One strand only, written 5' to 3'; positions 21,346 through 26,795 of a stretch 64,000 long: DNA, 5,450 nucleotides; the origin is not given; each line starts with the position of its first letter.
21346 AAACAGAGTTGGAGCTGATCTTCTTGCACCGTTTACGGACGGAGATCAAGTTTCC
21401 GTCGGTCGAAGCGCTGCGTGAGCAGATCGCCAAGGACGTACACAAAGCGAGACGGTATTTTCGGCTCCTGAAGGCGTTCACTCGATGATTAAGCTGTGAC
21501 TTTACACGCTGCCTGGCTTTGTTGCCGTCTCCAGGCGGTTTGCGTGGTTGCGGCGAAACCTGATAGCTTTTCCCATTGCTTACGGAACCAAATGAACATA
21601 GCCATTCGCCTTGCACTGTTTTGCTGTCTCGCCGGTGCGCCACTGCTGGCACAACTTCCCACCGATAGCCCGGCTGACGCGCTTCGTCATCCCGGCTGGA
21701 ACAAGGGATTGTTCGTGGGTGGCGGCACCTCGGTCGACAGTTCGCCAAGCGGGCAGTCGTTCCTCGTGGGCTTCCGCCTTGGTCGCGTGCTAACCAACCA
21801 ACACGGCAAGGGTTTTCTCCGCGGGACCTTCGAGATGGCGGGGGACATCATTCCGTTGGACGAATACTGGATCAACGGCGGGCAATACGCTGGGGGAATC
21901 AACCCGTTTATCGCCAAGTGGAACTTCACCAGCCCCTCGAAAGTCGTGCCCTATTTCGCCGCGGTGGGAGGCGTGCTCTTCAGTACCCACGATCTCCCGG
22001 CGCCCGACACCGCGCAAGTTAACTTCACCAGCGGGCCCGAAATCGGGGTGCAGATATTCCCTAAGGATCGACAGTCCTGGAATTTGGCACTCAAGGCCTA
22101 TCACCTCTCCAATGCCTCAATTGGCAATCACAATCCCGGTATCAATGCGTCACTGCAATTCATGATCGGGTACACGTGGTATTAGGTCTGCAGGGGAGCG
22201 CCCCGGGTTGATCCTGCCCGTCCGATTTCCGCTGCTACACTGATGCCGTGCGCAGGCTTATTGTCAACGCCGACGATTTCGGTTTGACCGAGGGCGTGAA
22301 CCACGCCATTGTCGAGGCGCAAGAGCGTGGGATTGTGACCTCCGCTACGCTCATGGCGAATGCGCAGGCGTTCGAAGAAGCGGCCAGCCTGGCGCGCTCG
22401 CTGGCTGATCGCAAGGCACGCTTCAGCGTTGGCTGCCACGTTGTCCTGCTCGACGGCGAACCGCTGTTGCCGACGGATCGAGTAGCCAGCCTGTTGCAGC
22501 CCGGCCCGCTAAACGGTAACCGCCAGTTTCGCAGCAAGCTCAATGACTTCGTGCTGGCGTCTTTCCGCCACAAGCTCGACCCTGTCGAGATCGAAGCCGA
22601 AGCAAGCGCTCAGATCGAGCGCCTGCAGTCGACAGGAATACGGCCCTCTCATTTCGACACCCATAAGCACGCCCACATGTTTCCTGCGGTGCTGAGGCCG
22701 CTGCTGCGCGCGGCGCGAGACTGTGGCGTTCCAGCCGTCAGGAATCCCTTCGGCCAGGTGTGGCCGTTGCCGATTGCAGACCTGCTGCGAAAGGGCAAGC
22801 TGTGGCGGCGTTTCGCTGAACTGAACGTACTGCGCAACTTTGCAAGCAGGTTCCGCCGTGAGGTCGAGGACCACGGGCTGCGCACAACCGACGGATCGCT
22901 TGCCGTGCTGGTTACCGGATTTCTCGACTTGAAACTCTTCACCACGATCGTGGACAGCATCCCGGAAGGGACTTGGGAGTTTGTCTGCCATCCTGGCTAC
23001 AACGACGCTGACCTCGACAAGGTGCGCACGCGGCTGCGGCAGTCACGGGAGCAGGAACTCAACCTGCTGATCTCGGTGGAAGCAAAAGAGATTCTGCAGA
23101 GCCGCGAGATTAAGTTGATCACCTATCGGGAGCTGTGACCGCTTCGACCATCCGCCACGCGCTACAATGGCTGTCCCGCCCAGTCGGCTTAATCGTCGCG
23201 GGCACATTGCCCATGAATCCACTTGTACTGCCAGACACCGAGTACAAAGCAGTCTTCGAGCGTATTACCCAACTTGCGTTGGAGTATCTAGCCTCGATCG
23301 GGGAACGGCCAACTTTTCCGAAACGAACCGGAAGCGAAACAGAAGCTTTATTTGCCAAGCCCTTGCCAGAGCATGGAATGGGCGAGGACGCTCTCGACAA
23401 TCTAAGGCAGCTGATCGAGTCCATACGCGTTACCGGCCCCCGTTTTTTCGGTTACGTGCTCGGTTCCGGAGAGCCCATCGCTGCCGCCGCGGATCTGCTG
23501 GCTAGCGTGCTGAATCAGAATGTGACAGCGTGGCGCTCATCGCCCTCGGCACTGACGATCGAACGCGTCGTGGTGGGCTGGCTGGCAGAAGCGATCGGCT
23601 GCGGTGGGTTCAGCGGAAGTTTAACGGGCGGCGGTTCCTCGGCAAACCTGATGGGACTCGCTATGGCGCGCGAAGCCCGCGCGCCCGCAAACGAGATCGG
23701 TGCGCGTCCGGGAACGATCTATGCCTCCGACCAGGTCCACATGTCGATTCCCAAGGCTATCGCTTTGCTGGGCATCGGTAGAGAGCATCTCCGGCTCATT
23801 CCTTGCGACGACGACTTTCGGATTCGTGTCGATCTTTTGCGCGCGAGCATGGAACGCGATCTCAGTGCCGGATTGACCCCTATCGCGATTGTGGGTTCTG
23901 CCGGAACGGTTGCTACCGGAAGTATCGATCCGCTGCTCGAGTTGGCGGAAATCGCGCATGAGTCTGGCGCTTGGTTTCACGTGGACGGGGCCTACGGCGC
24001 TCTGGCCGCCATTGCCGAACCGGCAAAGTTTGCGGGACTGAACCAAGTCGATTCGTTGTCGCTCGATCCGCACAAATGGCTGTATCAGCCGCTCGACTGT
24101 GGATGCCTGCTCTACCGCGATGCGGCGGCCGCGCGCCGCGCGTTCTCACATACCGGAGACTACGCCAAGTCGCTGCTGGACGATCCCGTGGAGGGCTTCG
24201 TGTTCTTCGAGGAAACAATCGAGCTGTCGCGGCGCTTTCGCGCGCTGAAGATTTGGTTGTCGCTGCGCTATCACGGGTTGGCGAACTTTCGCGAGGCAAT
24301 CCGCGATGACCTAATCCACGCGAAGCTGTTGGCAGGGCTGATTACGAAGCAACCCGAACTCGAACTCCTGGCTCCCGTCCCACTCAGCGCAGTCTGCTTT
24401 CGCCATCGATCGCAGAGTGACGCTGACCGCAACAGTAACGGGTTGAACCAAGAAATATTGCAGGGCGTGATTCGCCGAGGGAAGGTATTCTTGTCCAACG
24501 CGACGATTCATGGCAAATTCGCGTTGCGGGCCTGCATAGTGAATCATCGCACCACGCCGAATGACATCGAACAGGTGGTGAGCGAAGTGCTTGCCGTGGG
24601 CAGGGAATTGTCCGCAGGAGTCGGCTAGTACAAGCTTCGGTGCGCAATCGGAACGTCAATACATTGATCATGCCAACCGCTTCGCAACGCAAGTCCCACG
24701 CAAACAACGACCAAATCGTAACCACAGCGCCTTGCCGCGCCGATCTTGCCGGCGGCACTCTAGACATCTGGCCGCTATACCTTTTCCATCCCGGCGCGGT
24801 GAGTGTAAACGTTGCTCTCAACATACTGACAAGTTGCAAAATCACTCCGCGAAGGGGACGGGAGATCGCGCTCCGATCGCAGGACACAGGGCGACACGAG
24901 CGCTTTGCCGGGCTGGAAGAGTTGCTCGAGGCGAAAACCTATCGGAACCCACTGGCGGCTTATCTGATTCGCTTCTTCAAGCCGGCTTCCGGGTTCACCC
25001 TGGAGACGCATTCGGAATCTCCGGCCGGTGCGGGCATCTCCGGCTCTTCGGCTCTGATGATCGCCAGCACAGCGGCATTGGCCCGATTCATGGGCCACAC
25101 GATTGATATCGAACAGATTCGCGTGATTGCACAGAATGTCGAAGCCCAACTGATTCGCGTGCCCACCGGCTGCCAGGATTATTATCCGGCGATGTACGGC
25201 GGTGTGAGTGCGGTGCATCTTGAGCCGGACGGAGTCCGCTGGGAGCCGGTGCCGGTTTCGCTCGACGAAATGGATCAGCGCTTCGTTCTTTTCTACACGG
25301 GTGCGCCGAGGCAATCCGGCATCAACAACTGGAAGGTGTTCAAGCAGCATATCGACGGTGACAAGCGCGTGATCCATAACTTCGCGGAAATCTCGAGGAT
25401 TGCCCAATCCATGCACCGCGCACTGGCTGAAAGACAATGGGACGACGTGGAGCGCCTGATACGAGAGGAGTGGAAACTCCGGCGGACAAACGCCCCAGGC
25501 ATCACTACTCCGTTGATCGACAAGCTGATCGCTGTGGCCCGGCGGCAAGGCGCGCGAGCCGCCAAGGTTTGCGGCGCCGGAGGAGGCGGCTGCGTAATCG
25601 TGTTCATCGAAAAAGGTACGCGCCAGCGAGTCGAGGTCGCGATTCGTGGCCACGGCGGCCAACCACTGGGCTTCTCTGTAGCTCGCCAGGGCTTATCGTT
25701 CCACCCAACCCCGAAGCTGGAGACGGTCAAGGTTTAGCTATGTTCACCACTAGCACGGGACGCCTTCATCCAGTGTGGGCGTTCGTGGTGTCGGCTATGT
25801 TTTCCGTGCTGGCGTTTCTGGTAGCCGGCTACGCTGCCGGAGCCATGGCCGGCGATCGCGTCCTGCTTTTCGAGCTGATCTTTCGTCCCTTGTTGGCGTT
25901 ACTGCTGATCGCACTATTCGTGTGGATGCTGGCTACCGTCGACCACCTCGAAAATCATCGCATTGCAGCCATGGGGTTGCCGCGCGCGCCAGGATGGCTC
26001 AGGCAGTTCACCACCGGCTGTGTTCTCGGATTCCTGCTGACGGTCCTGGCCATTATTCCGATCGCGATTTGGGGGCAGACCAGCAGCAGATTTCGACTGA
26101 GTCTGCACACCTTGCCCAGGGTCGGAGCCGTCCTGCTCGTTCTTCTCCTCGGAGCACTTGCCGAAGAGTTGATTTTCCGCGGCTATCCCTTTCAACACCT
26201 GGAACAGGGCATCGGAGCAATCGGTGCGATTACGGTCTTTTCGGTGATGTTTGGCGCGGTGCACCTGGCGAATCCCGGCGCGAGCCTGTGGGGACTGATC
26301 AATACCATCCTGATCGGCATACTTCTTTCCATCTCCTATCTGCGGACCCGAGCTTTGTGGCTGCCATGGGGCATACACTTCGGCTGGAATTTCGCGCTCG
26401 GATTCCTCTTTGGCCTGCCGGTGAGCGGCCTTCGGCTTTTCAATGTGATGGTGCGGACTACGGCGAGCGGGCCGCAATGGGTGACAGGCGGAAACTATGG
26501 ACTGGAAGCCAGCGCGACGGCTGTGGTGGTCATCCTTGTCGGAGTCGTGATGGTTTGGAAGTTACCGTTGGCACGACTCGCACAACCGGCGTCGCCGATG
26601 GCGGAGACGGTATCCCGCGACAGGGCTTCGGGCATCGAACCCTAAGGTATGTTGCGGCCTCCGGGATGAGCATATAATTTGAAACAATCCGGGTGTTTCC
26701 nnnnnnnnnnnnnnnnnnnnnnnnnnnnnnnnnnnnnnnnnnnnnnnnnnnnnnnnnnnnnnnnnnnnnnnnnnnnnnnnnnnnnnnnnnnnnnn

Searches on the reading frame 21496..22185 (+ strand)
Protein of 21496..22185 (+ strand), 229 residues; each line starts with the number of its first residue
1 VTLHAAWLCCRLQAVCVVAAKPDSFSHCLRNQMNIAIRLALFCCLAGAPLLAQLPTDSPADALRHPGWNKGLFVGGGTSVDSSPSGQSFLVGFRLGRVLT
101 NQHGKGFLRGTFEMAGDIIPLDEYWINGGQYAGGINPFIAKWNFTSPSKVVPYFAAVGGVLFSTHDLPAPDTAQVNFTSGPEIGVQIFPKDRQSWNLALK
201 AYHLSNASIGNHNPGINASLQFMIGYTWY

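Call 54: search_protein_families(library=pfam, proteins=[window:21496-22185:+], max_evalue=0.00001)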
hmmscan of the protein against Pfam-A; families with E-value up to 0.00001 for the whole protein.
window:21496-22185:+ (229 aa): 1 family
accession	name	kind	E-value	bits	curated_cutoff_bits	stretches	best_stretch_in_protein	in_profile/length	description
PF09411.16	PagL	-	1.3e-10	41.9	23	1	124-227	36-136/136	Lipid A 3-O-deacylase (PagL)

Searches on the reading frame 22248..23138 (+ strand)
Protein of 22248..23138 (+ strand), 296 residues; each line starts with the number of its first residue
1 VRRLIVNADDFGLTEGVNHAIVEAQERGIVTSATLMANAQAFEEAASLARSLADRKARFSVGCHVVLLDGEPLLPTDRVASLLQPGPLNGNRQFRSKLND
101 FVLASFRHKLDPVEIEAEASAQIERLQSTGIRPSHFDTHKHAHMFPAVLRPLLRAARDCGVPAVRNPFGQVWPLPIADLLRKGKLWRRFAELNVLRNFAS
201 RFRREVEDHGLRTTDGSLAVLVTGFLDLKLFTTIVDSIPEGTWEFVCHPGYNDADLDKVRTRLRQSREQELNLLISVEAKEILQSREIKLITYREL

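Call 54: search_protein_families(library=pfam, proteins=[window:22248-23138:+], max_evalue=0.00001)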
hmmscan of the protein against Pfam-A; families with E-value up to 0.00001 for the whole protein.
window:22248-23138:+ (296 aa): 1 family
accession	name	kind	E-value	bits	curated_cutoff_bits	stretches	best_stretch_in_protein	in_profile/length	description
PF04794.17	YdjC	-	7.4e-62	210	29.7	1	3-284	1-265/266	YdjC-like protein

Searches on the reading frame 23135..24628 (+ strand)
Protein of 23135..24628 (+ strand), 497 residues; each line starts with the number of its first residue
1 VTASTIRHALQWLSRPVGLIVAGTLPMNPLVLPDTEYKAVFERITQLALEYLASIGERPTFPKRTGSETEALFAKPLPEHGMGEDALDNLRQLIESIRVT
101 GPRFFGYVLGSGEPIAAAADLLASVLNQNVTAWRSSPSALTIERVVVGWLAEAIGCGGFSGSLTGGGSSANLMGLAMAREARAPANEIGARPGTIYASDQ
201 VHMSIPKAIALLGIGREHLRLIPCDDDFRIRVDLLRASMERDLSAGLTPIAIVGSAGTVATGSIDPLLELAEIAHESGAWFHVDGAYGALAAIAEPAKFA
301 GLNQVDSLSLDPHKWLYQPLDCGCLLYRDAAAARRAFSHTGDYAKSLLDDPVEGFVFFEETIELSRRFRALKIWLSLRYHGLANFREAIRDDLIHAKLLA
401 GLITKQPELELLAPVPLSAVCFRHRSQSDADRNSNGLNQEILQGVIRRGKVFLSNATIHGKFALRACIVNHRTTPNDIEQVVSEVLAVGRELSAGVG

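Call 54: search_protein_families(library=pfam, proteins=[window:23135-24628:+], max_evalue=0.00001)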
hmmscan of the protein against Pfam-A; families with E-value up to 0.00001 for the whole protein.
window:23135-24628:+ (497 aa): 1 family
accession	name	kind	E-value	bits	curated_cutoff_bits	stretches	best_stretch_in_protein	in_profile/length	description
PF00282.25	Pyridoxal_deC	-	1.3e-57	195.6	27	1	84-424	20-374/375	Pyridoxal-dependent decarboxylase conserved domain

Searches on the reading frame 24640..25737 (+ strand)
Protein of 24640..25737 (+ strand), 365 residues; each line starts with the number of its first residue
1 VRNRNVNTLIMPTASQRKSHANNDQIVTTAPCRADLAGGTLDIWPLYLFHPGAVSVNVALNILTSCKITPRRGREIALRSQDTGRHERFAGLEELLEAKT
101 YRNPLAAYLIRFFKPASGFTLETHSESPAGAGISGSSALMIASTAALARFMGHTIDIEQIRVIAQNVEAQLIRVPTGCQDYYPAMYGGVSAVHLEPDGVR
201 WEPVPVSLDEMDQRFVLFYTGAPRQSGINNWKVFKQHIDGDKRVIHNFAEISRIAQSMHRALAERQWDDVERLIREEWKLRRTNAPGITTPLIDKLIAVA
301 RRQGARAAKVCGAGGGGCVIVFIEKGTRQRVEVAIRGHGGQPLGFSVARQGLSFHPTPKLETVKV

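Call 54: search_protein_families(library=pfam, proteins=[window:24640-25737:+], max_evalue=0.00001)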
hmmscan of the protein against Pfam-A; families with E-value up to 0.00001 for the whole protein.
window:24640-25737:+ (365 aa): 2 families
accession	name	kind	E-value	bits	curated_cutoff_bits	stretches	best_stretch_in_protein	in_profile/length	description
PF00288.32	GHMP_kinases_N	-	1.2e-14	54.7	22.3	1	109-188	10-87/87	GHMP kinases N terminal domain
PF08544.19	GHMP_kinases_C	-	1.7e-13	51.2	21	1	258-338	1-82/85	GHMP kinases C terminal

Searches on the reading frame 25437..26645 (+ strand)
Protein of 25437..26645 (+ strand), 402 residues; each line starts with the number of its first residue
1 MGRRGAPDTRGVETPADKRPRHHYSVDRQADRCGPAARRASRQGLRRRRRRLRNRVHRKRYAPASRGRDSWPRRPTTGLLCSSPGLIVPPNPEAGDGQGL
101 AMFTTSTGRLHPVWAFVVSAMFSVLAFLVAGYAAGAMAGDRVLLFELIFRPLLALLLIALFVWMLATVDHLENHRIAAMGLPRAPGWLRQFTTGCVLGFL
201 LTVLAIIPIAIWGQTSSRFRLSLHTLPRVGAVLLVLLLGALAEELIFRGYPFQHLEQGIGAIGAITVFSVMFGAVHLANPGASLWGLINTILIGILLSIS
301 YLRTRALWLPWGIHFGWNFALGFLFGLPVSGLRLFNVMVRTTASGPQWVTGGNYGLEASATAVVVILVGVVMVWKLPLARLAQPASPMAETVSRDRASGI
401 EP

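Call 54: search_protein_families(library=pfam, proteins=[window:25437-26645:+], max_evalue=0.00001)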
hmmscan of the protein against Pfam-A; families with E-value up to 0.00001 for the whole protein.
window:25437-26645:+ (402 aa): 1 family
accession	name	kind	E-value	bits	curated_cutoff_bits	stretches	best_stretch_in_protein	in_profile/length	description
PF02517.21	Rce1-like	-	2.5e-19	69.8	22.4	1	230-319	6-92/93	Type II CAAX prenyl endopeptidase Rce1-like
